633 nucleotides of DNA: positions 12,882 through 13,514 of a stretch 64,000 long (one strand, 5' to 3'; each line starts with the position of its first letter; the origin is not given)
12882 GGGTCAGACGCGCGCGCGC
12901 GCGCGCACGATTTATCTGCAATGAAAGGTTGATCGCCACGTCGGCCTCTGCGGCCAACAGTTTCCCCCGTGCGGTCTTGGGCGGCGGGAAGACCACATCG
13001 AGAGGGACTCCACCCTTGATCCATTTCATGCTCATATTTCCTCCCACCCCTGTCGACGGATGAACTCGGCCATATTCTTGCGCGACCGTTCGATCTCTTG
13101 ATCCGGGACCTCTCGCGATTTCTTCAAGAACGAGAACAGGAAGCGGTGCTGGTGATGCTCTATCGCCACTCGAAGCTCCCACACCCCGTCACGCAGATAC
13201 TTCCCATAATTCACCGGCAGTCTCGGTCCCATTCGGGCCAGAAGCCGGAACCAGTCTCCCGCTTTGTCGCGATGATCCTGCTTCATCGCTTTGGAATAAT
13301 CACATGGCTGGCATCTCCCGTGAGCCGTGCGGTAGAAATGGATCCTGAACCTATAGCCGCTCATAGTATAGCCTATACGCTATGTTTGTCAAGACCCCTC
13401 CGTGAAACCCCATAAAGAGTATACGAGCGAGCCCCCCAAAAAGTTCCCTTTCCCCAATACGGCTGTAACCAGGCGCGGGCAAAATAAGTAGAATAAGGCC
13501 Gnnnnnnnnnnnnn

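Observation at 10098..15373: Cell-wall remodelling neighbourhood with an inserted lower-GC Gp49/XRE toxin-antitoxin pair and DUF1287 gene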

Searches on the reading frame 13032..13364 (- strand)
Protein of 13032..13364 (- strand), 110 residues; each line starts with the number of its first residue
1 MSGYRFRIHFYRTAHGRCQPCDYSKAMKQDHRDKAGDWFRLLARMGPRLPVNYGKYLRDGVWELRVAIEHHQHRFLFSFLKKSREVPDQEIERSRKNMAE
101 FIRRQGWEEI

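Call 3: search_protein_families(library=pfam, proteins=[window:13032-13364:-], max_evalue=0.01)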
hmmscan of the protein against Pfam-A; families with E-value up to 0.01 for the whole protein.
window:13032-13364:- (110 aa): 1 family
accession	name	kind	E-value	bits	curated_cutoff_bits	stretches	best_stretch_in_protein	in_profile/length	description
PF05973.20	Gp49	-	7.5e-07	29.6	23.9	1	25-82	4-61/90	Phage derived protein Gp49-like (DUF891)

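Call 18: find_homologous_proteins(query=window:13032-13364:-)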
Query window:13032-13364:- (110 aa): 47 proteins with E <= 0.001 among 48 candidates.
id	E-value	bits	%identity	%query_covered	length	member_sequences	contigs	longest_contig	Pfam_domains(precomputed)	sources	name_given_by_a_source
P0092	2.2e-50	187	100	76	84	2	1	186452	PF05973.21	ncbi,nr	ncbi:MAG: type II toxin-antitoxin system RelE/ParE family toxin [Elusimicrobia bacterium]|nr:type II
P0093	2.0e-38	149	61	96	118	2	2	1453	PF05973.21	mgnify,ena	mgnify:CR=1 FL=1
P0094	3.4e-38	148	59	96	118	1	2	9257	PF05973.21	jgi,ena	jgi:phage-related protein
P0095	4.6e-38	148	58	100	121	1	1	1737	PF05973.21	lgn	-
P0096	7.7e-38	147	57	100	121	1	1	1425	PF05973.21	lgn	-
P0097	1.1e-37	147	58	99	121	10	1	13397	PF05973.21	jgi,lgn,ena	-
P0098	1.2e-37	146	55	100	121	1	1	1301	PF05973.21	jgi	-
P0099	3.4e-37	145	55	100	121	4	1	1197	PF05973.21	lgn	-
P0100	5.7e-37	144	55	100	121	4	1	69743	PF05973.21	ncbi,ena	-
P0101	7.0e-37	144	57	100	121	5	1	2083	PF05973.21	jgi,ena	-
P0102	7.4e-37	144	54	100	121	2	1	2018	PF05973.21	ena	-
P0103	8.4e-37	144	59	96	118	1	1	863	PF05973.21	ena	-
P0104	9.8e-37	143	57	100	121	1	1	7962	PF05973.21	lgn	-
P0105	1.2e-36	143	57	100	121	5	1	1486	PF05973.21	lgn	-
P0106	2.2e-36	142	59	95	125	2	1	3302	PF05973.21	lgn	-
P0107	6.7e-36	141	57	96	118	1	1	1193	PF05973.21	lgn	-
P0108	1.2e-35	140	61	92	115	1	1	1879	PF05973.21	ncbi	-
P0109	1.8e-35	139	56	100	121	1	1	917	PF05973.21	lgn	-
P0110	4.8e-35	138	59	95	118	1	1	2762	PF05973.21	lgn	-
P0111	1.6e-34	136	53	100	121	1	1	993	PF05973.21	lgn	-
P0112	4.0e-34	135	56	94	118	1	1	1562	PF05973.21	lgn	-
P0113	8.0e-34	134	56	100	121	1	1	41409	PF05973.21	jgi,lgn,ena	-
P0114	1.0e-33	134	54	95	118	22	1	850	PF05973.21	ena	-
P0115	2.8e-33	132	55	95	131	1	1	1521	PF05973.21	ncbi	ncbi:MAG: type II toxin-antitoxin system RelE/ParE family toxin [Armatimonadota bacterium]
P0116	3.9e-33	132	53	99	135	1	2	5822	PF05973.21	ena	-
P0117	1.2e-32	130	54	95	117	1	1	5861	PF05973.21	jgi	jgi:phage-related protein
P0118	1.6e-32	130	58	95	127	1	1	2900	PF05973.21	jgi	jgi:phage-related protein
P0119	5.9e-32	128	56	95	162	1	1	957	PF05973.21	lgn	-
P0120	1.9e-31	126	54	100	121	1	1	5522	PF05973.21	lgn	-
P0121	5.5e-31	125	56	93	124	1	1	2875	PF05973.21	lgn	-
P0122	1.5e-30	124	52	96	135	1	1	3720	PF05973.21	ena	-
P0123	3.0e-30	123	57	95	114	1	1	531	PF05973.21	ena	-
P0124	2.8e-29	119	48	100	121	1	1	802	PF05973.21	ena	-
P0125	1.5e-26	111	61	76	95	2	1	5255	PF05973.21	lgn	-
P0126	2.1e-26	110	59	76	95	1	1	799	PF05973.21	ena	-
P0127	3.0e-25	106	57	76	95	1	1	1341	PF05973.21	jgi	jgi:phage-related protein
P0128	5.4e-25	106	58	76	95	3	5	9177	PF05973.21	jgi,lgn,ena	-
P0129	2.0e-24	104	56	76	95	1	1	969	PF05973.21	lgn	-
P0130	1.1e-23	101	57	73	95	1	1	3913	PF05973.21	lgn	-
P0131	5.3e-23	99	52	82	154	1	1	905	PF05973.21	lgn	-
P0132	1.4e-22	98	54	76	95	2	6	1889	PF05973.21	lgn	-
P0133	1.7e-22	98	50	91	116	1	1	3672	PF05973.21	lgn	-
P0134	3.2e-21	93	55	76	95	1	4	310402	PF05973.21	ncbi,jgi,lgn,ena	jgi:phage-related protein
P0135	1.7e-20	91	61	60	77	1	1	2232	PF05973.21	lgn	-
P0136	4.0e-17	80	56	63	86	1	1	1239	PF05973.21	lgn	-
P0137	2.1e-15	75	53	60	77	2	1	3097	PF05973.21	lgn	-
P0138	4.3e-14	71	60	52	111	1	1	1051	PF05973.21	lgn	-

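Call 20: find_encoding_contigs(protein=P0100, flank=5000, max_places=2)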
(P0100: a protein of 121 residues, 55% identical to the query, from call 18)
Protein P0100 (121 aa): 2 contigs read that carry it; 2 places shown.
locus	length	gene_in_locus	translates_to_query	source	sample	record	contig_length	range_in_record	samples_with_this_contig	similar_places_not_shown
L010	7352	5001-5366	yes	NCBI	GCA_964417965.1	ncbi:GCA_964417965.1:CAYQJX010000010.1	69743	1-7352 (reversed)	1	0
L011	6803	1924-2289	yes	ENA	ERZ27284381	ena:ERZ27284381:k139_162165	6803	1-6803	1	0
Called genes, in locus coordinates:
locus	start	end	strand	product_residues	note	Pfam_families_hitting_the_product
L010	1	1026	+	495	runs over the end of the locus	PF02518:HATPase_c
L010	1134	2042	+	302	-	-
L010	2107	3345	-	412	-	PF04389:Peptidase_M28, PF01546:Peptidase_M20, PF07687:M20_dimer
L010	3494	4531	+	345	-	-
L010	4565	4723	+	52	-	-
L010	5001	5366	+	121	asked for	PF05973:Gp49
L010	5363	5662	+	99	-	PF13560:HTH_31, PF01381:HTH_3, PF12844:HTH_19 (weak), PF13443:HTH_26 (weak)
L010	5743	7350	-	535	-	?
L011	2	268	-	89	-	?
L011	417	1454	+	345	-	-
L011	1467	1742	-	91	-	-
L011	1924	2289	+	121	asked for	PF05973:Gp49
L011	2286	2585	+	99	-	PF13560:HTH_31, PF01381:HTH_3, PF12844:HTH_19 (weak), PF13443:HTH_26 (weak)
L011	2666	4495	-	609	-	PF13607:Succ_CoA_lig (faint), PF00549:Ligase_CoA, PF00285:Citrate_synt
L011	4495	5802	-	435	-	PF08442:ATP-grasp_2 (weak), PF24948:Citrate_synth_N, PF16114:Citrate_bind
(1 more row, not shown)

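Call 21: find_encoding_contigs(protein=P0094, flank=5000, max_places=2)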
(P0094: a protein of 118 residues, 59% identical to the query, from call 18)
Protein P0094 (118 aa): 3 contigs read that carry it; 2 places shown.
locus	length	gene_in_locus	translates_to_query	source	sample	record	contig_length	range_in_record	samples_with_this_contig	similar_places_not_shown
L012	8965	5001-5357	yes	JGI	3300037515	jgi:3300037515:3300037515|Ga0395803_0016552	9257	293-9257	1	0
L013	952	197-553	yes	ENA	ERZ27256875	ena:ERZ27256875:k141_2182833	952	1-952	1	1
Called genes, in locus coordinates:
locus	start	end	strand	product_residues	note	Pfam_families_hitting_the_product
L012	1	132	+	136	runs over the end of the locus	-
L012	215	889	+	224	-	-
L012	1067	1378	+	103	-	-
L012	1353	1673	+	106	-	-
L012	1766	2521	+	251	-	-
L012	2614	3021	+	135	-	-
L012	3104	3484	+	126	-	-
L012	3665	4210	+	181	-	-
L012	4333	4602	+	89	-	PF02604:PhdYeFM_antitox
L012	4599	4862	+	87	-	PF05016:ParE_toxin, PF06769:YoeB_toxin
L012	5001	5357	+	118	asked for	PF05973:Gp49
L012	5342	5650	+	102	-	PF13744:HTH_37 (weak), PF13560:HTH_31, PF13443:HTH_26 (weak), PF01381:HTH_3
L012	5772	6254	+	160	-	-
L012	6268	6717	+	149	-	-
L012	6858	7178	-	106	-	-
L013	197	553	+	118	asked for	PF05973:Gp49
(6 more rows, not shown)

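Call 22: find_encoding_contigs(protein=P0097, flank=5000, max_places=2)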
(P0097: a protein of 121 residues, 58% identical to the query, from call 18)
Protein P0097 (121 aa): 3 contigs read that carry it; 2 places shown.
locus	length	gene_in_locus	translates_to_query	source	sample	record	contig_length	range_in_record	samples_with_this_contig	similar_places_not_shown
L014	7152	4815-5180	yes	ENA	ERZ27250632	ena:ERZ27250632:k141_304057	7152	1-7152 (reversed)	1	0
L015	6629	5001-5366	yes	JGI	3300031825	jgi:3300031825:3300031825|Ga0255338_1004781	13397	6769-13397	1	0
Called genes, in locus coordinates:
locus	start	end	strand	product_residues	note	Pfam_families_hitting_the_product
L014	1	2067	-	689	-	?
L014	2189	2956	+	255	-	PF01925:TauE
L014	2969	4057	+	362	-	PF00016:RuBisCO_large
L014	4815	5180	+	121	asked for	PF05973:Gp49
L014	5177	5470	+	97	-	PF13744:HTH_37 (faint), PF13560:HTH_31, PF13443:HTH_26 (faint), PF01381:HTH_3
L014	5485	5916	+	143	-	-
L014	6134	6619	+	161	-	PF05198:IF3_N, PF00707:IF3_C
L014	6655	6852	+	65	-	PF01632:Ribosomal_L35p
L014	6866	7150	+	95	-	?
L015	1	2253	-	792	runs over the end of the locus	PF00990:GGDEF (weak)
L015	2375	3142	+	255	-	PF01925:TauE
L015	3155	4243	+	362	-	PF00016:RuBisCO_large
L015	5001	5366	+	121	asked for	PF05973:Gp49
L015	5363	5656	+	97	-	PF13744:HTH_37 (faint), PF13560:HTH_31, PF13443:HTH_26 (faint), PF01381:HTH_3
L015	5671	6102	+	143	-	-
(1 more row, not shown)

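Call 25: search_solved_structures(query=A1, max_evalue=0.01, show_alignments=2)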
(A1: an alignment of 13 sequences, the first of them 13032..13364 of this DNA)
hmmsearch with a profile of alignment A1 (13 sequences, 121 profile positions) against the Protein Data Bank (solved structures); distinct sequences matched with E-value up to 0.01: 1.
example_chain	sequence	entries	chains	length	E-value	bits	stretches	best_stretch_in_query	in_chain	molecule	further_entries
6af3_A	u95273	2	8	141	2.8e-11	46.7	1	5-115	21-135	HigB toxin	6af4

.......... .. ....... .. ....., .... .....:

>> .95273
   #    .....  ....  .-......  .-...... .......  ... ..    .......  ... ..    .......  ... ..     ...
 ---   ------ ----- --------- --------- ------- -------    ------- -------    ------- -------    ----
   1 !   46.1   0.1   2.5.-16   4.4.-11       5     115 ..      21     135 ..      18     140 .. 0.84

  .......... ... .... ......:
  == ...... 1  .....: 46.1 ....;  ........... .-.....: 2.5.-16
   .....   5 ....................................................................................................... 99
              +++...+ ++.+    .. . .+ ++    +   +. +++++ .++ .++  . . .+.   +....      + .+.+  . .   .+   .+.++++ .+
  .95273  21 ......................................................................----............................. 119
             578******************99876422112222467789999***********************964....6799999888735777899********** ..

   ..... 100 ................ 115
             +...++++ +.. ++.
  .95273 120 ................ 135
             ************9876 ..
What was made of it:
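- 13032..13364 (-): Gp49/HigB-family toxin gene (110 aa) with a 33-bp in-frame deletion. The junction is at about 13130/13131, between codons S78 and F79. The family profile matches HigB 6AF3 at E 2.8e-11 (call 25).
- On HigBA-type type II TA (Gp49/PF05973 toxin + XRE antitoxin): The family profile hits HigB 6AF3 at E 2.8e-11 (call 25).
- The profile hits HigB 6AF3 (call 25).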

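Call 48: search_protein_families(library=ncbifam, proteins=[window:13032-13364:-], max_evalue=0.001)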
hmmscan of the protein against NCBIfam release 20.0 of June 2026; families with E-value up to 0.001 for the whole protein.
window:13032-13364:- (110 aa): 0 families

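Call 49: search_protein_families(library=padloc, proteins=[window:13032-13364:-, P0100], max_evalue=0.01)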
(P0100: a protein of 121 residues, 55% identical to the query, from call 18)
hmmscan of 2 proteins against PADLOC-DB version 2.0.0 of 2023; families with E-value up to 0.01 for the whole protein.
window:13032-13364:- (110 aa): 0 families

P0100 (121 aa): 1 family
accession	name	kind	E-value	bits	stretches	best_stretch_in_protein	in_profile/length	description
PDLC03886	NsnC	-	3.4e-05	21.4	1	49-105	225-282/293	-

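Call 50: search_protein_families(library=phrogs, proteins=[window:13032-13364:-, P0100], max_evalue=0.001)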
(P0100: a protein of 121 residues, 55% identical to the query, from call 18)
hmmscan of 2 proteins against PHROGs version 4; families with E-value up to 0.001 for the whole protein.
window:13032-13364:- (110 aa): 1 family
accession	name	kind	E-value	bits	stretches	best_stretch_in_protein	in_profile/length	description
phrog_2523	-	unknown function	6.4e-06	27.3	1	25-101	16-104/108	-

P0100 (121 aa): 1 family
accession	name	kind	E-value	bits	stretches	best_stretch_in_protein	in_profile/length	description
phrog_2523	-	unknown function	1e-07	33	1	24-110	15-102/108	-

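Call 57: predict_structure(alignment_id=A1)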
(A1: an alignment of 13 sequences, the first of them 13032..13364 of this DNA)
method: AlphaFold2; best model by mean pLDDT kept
length: 110 residues; sequences in the alignment: 13
mean_pLDDT: 46.8   pTM: 0.35
mean pLDDT of the five models: 46.8, 42.7, 42.6, 40.1, 39.8
residues with pLDDT >= 90: 0; 70-90: 0; 50-70: 43; < 50: 67
segments of 3 or more residues with pLDDT < 50: 1-27, 51-58, 60-86, 106-110
pLDDT, mean of each block of 10 residues (from residue 1): 38 37 46 57 56 47 41 37 48 58 49
secondary structure, 60 per line:
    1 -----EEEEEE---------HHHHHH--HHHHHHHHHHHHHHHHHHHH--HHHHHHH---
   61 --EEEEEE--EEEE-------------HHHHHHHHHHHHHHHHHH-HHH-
elements in order: E6-11 H21-26 H29-48 H51-57 E63-68 E71-74 H88-105
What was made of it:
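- The AF2 model of the deleted toxin has low confidence (pLDDT 46.8, call 57). The AF2 model has low confidence (call 57, weak evidence).
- Tried and rejected: AF2 of the deleted toxin (call 57). pLDDT was 46.8.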

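Call 60: find_related_loci(query=A1, collection=viral_contigs, flank=4000)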
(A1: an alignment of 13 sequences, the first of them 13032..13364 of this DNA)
Query A1 (110 aa) in viral_contigs; peptide patterns used: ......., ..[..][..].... (x = any residue, [..] = any of these).
127 stretches matched a pattern, but none encodes a relative of the query by tblastn (E <= 1e-3).
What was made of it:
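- Tried and rejected: Viral contigs searched with the toxin family (call 60).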

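Call 61: search_dna_similar(query=P0100, collection=plasmids, mode=protein, max_evalue=0.00001, max_rows=10)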
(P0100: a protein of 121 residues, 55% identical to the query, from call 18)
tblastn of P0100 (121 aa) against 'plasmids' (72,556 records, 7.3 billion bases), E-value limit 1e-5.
Records with a match: 6; places in all: 6; records where one place covers at least 80% of the query: 6.
Best place of each record, by identity: <60% 6.
By first word of the organism name: Clostridium 3; Ruminococcus 1; Carnobacterium 1; Planococcus 1.
By predicted mobility (MOB-suite, as given by PLSDB): mobilizable 5; non-mobilizable 1.
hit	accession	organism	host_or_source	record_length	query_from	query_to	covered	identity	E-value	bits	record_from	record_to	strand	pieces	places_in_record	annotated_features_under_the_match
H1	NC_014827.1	Ruminococcus albus 7 = DSM 20455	-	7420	5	120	96%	35.0%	7e-13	70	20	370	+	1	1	type II toxin-antitoxin system RelE/ParE family toxin | helix-turn-helix transcriptional regulator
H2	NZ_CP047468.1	Clostridium tyrobutyricum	Cow rumen,Cow rumen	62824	1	120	99%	29.7%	5e-8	56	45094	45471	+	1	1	type II toxin-antitoxin system RelE/ParE family toxin | helix-turn-helix transcriptional regulator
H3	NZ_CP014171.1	Clostridium tyrobutyricum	Cell culture,Freeze-dried stock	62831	1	120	99%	29.7%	5e-8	56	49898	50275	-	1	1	type II toxin-antitoxin system RelE/ParE family toxin | helix-turn-helix transcriptional regulator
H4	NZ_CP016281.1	Clostridium tyrobutyricum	tissue sample,bovine rumen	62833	1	120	99%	29.7%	5e-8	56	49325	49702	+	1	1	type II toxin-antitoxin system RelE/ParE family toxin | helix-turn-helix transcriptional regulator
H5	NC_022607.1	Carnobacterium inhibens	Siberian permafrost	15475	5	117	93%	29.8%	3e-9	60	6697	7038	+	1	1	type II toxin-antitoxin system RelE/ParE family toxin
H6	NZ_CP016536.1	Planococcus antarcticus DSM 14505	whole organism,cyanobacterial mat ...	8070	1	117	97%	26.9%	9e-8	56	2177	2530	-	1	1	type II toxin-antitoxin system RelE/ParE family toxin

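Call 62: search_dna_similar(query=P0100, collection=phages, mode=protein, max_evalue=0.00001, max_rows=10)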
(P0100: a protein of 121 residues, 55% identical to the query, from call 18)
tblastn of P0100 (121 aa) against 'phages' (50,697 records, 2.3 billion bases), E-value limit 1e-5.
Records with a match: 11; places in all: 11; records where one place covers at least 80% of the query: 11.
Best place of each record, by identity: <60% 11.
By first word of the organism name: Streptococcus 7; Bacteriophage 3; Monoglobales 1.
By host as written in the record: - 3; Monoglobales 1; Streptococcus pyogenes ERR369104 1; Streptococcus equi Sz35 1; Streptococcus constellatus C1050 1; Streptococcus constellatus C232 1; Streptococcus constellatus C818 1; Streptococcus castoreus DSM_17536 1; and 1 more.
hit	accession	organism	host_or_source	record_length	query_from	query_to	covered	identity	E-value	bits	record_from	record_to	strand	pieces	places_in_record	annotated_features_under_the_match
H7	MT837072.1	Bacteriophage sp.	human fecal samples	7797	5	116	93%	35.4%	2e-12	67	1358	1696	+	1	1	record has no annotation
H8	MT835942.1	Bacteriophage sp.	human fecal samples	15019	6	117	93%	32.0%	4e-9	58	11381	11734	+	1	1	record has no annotation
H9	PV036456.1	Monoglobales phage CHVD 5762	Monoglobales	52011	6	116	92%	30.6%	4e-8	55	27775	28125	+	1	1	hypothetical protein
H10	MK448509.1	Streptococcus satellite phage Javan468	Streptococcus pyogenes ERR369104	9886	6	120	95%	27.4%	3e-6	50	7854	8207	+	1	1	hypothetical protein | putative transcription regulator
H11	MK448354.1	Streptococcus satellite phage Javan198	Streptococcus equi Sz35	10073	6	120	95%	27.4%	4e-6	50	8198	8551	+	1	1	hypothetical protein | putative transcription regulator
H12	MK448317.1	Streptococcus satellite phage Javan103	Streptococcus constellatus C1050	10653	6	120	95%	27.4%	4e-6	49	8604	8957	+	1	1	hypothetical protein | putative transcription regulator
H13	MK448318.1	Streptococcus satellite phage Javan106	Streptococcus constellatus C232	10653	6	120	95%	27.4%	4e-6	49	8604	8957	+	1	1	hypothetical protein | putative transcription regulator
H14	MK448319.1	Streptococcus satellite phage Javan109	Streptococcus constellatus C818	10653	6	120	95%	27.4%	4e-6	49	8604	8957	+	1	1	hypothetical protein | putative transcription regulator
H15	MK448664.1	Streptococcus satellite phage Javan99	Streptococcus castoreus DSM_17536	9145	6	120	95%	27.4%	5e-6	49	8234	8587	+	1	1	hypothetical protein | putative transcription regulator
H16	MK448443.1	Streptococcus satellite phage Javan342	Streptococcus oligofermentans AS_1.3089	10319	6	120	95%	27.4%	8e-6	49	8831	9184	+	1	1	hypothetical protein | putative transcription regulator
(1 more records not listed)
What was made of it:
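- Tried and rejected: Curated phage and plasmid sets hold only distant (27-35%) relatives (calls 61, 62).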

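Call 76: find_encoding_contigs(protein=P0113, flank=3000, max_places=3)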
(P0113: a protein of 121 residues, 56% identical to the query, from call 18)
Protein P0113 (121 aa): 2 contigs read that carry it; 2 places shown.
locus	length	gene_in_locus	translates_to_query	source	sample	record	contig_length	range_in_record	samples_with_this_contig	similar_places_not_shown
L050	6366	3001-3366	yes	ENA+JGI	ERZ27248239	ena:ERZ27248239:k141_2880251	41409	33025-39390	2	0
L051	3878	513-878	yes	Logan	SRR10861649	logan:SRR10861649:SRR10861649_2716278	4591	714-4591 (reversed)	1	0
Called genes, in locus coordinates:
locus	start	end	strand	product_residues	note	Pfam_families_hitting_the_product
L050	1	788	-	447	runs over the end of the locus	PF13163:DUF3999 (faint)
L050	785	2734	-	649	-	PF10571:UPF0547 (weak), PF10101:DUF2339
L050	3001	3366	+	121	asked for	PF05973:Gp49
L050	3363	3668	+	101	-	PF13560:HTH_31 (weak), PF01381:HTH_3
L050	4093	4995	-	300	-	PF00701:DHDPS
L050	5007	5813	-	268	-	PF01678:DAP_epimerase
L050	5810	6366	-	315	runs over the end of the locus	PF13429:TPR_15 (faint), PF13424:TPR_12 (faint), PF00515:TPR_1 (faint), PF07719:TPR_2 (faint), PF13432:TPR_16 (weak), PF14559:TPR_19 (weak), PF13371:TPR_9 (weak), PF13432:TPR_16 (weak), +6 more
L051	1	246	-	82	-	?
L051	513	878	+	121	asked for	PF05973:Gp49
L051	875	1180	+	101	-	PF13560:HTH_31 (weak), PF01381:HTH_3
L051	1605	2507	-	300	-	PF00701:DHDPS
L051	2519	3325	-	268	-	PF01678:DAP_epimerase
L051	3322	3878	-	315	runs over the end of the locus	PF13429:TPR_15 (faint), PF13424:TPR_12 (faint), PF00515:TPR_1 (faint), PF07719:TPR_2 (faint), PF13432:TPR_16 (weak), PF14559:TPR_19 (weak), PF13371:TPR_9 (weak), PF13432:TPR_16 (weak), +6 more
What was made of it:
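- On HigBA-type type II TA (Gp49/PF05973 toxin + XRE antitoxin): The same order is seen in every homologous pair examined (calls 20-22, 76).
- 47 homologues, and every pair examined has the order toxin then XRE with a short start/stop overlap (calls 18, 20-22, 76).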
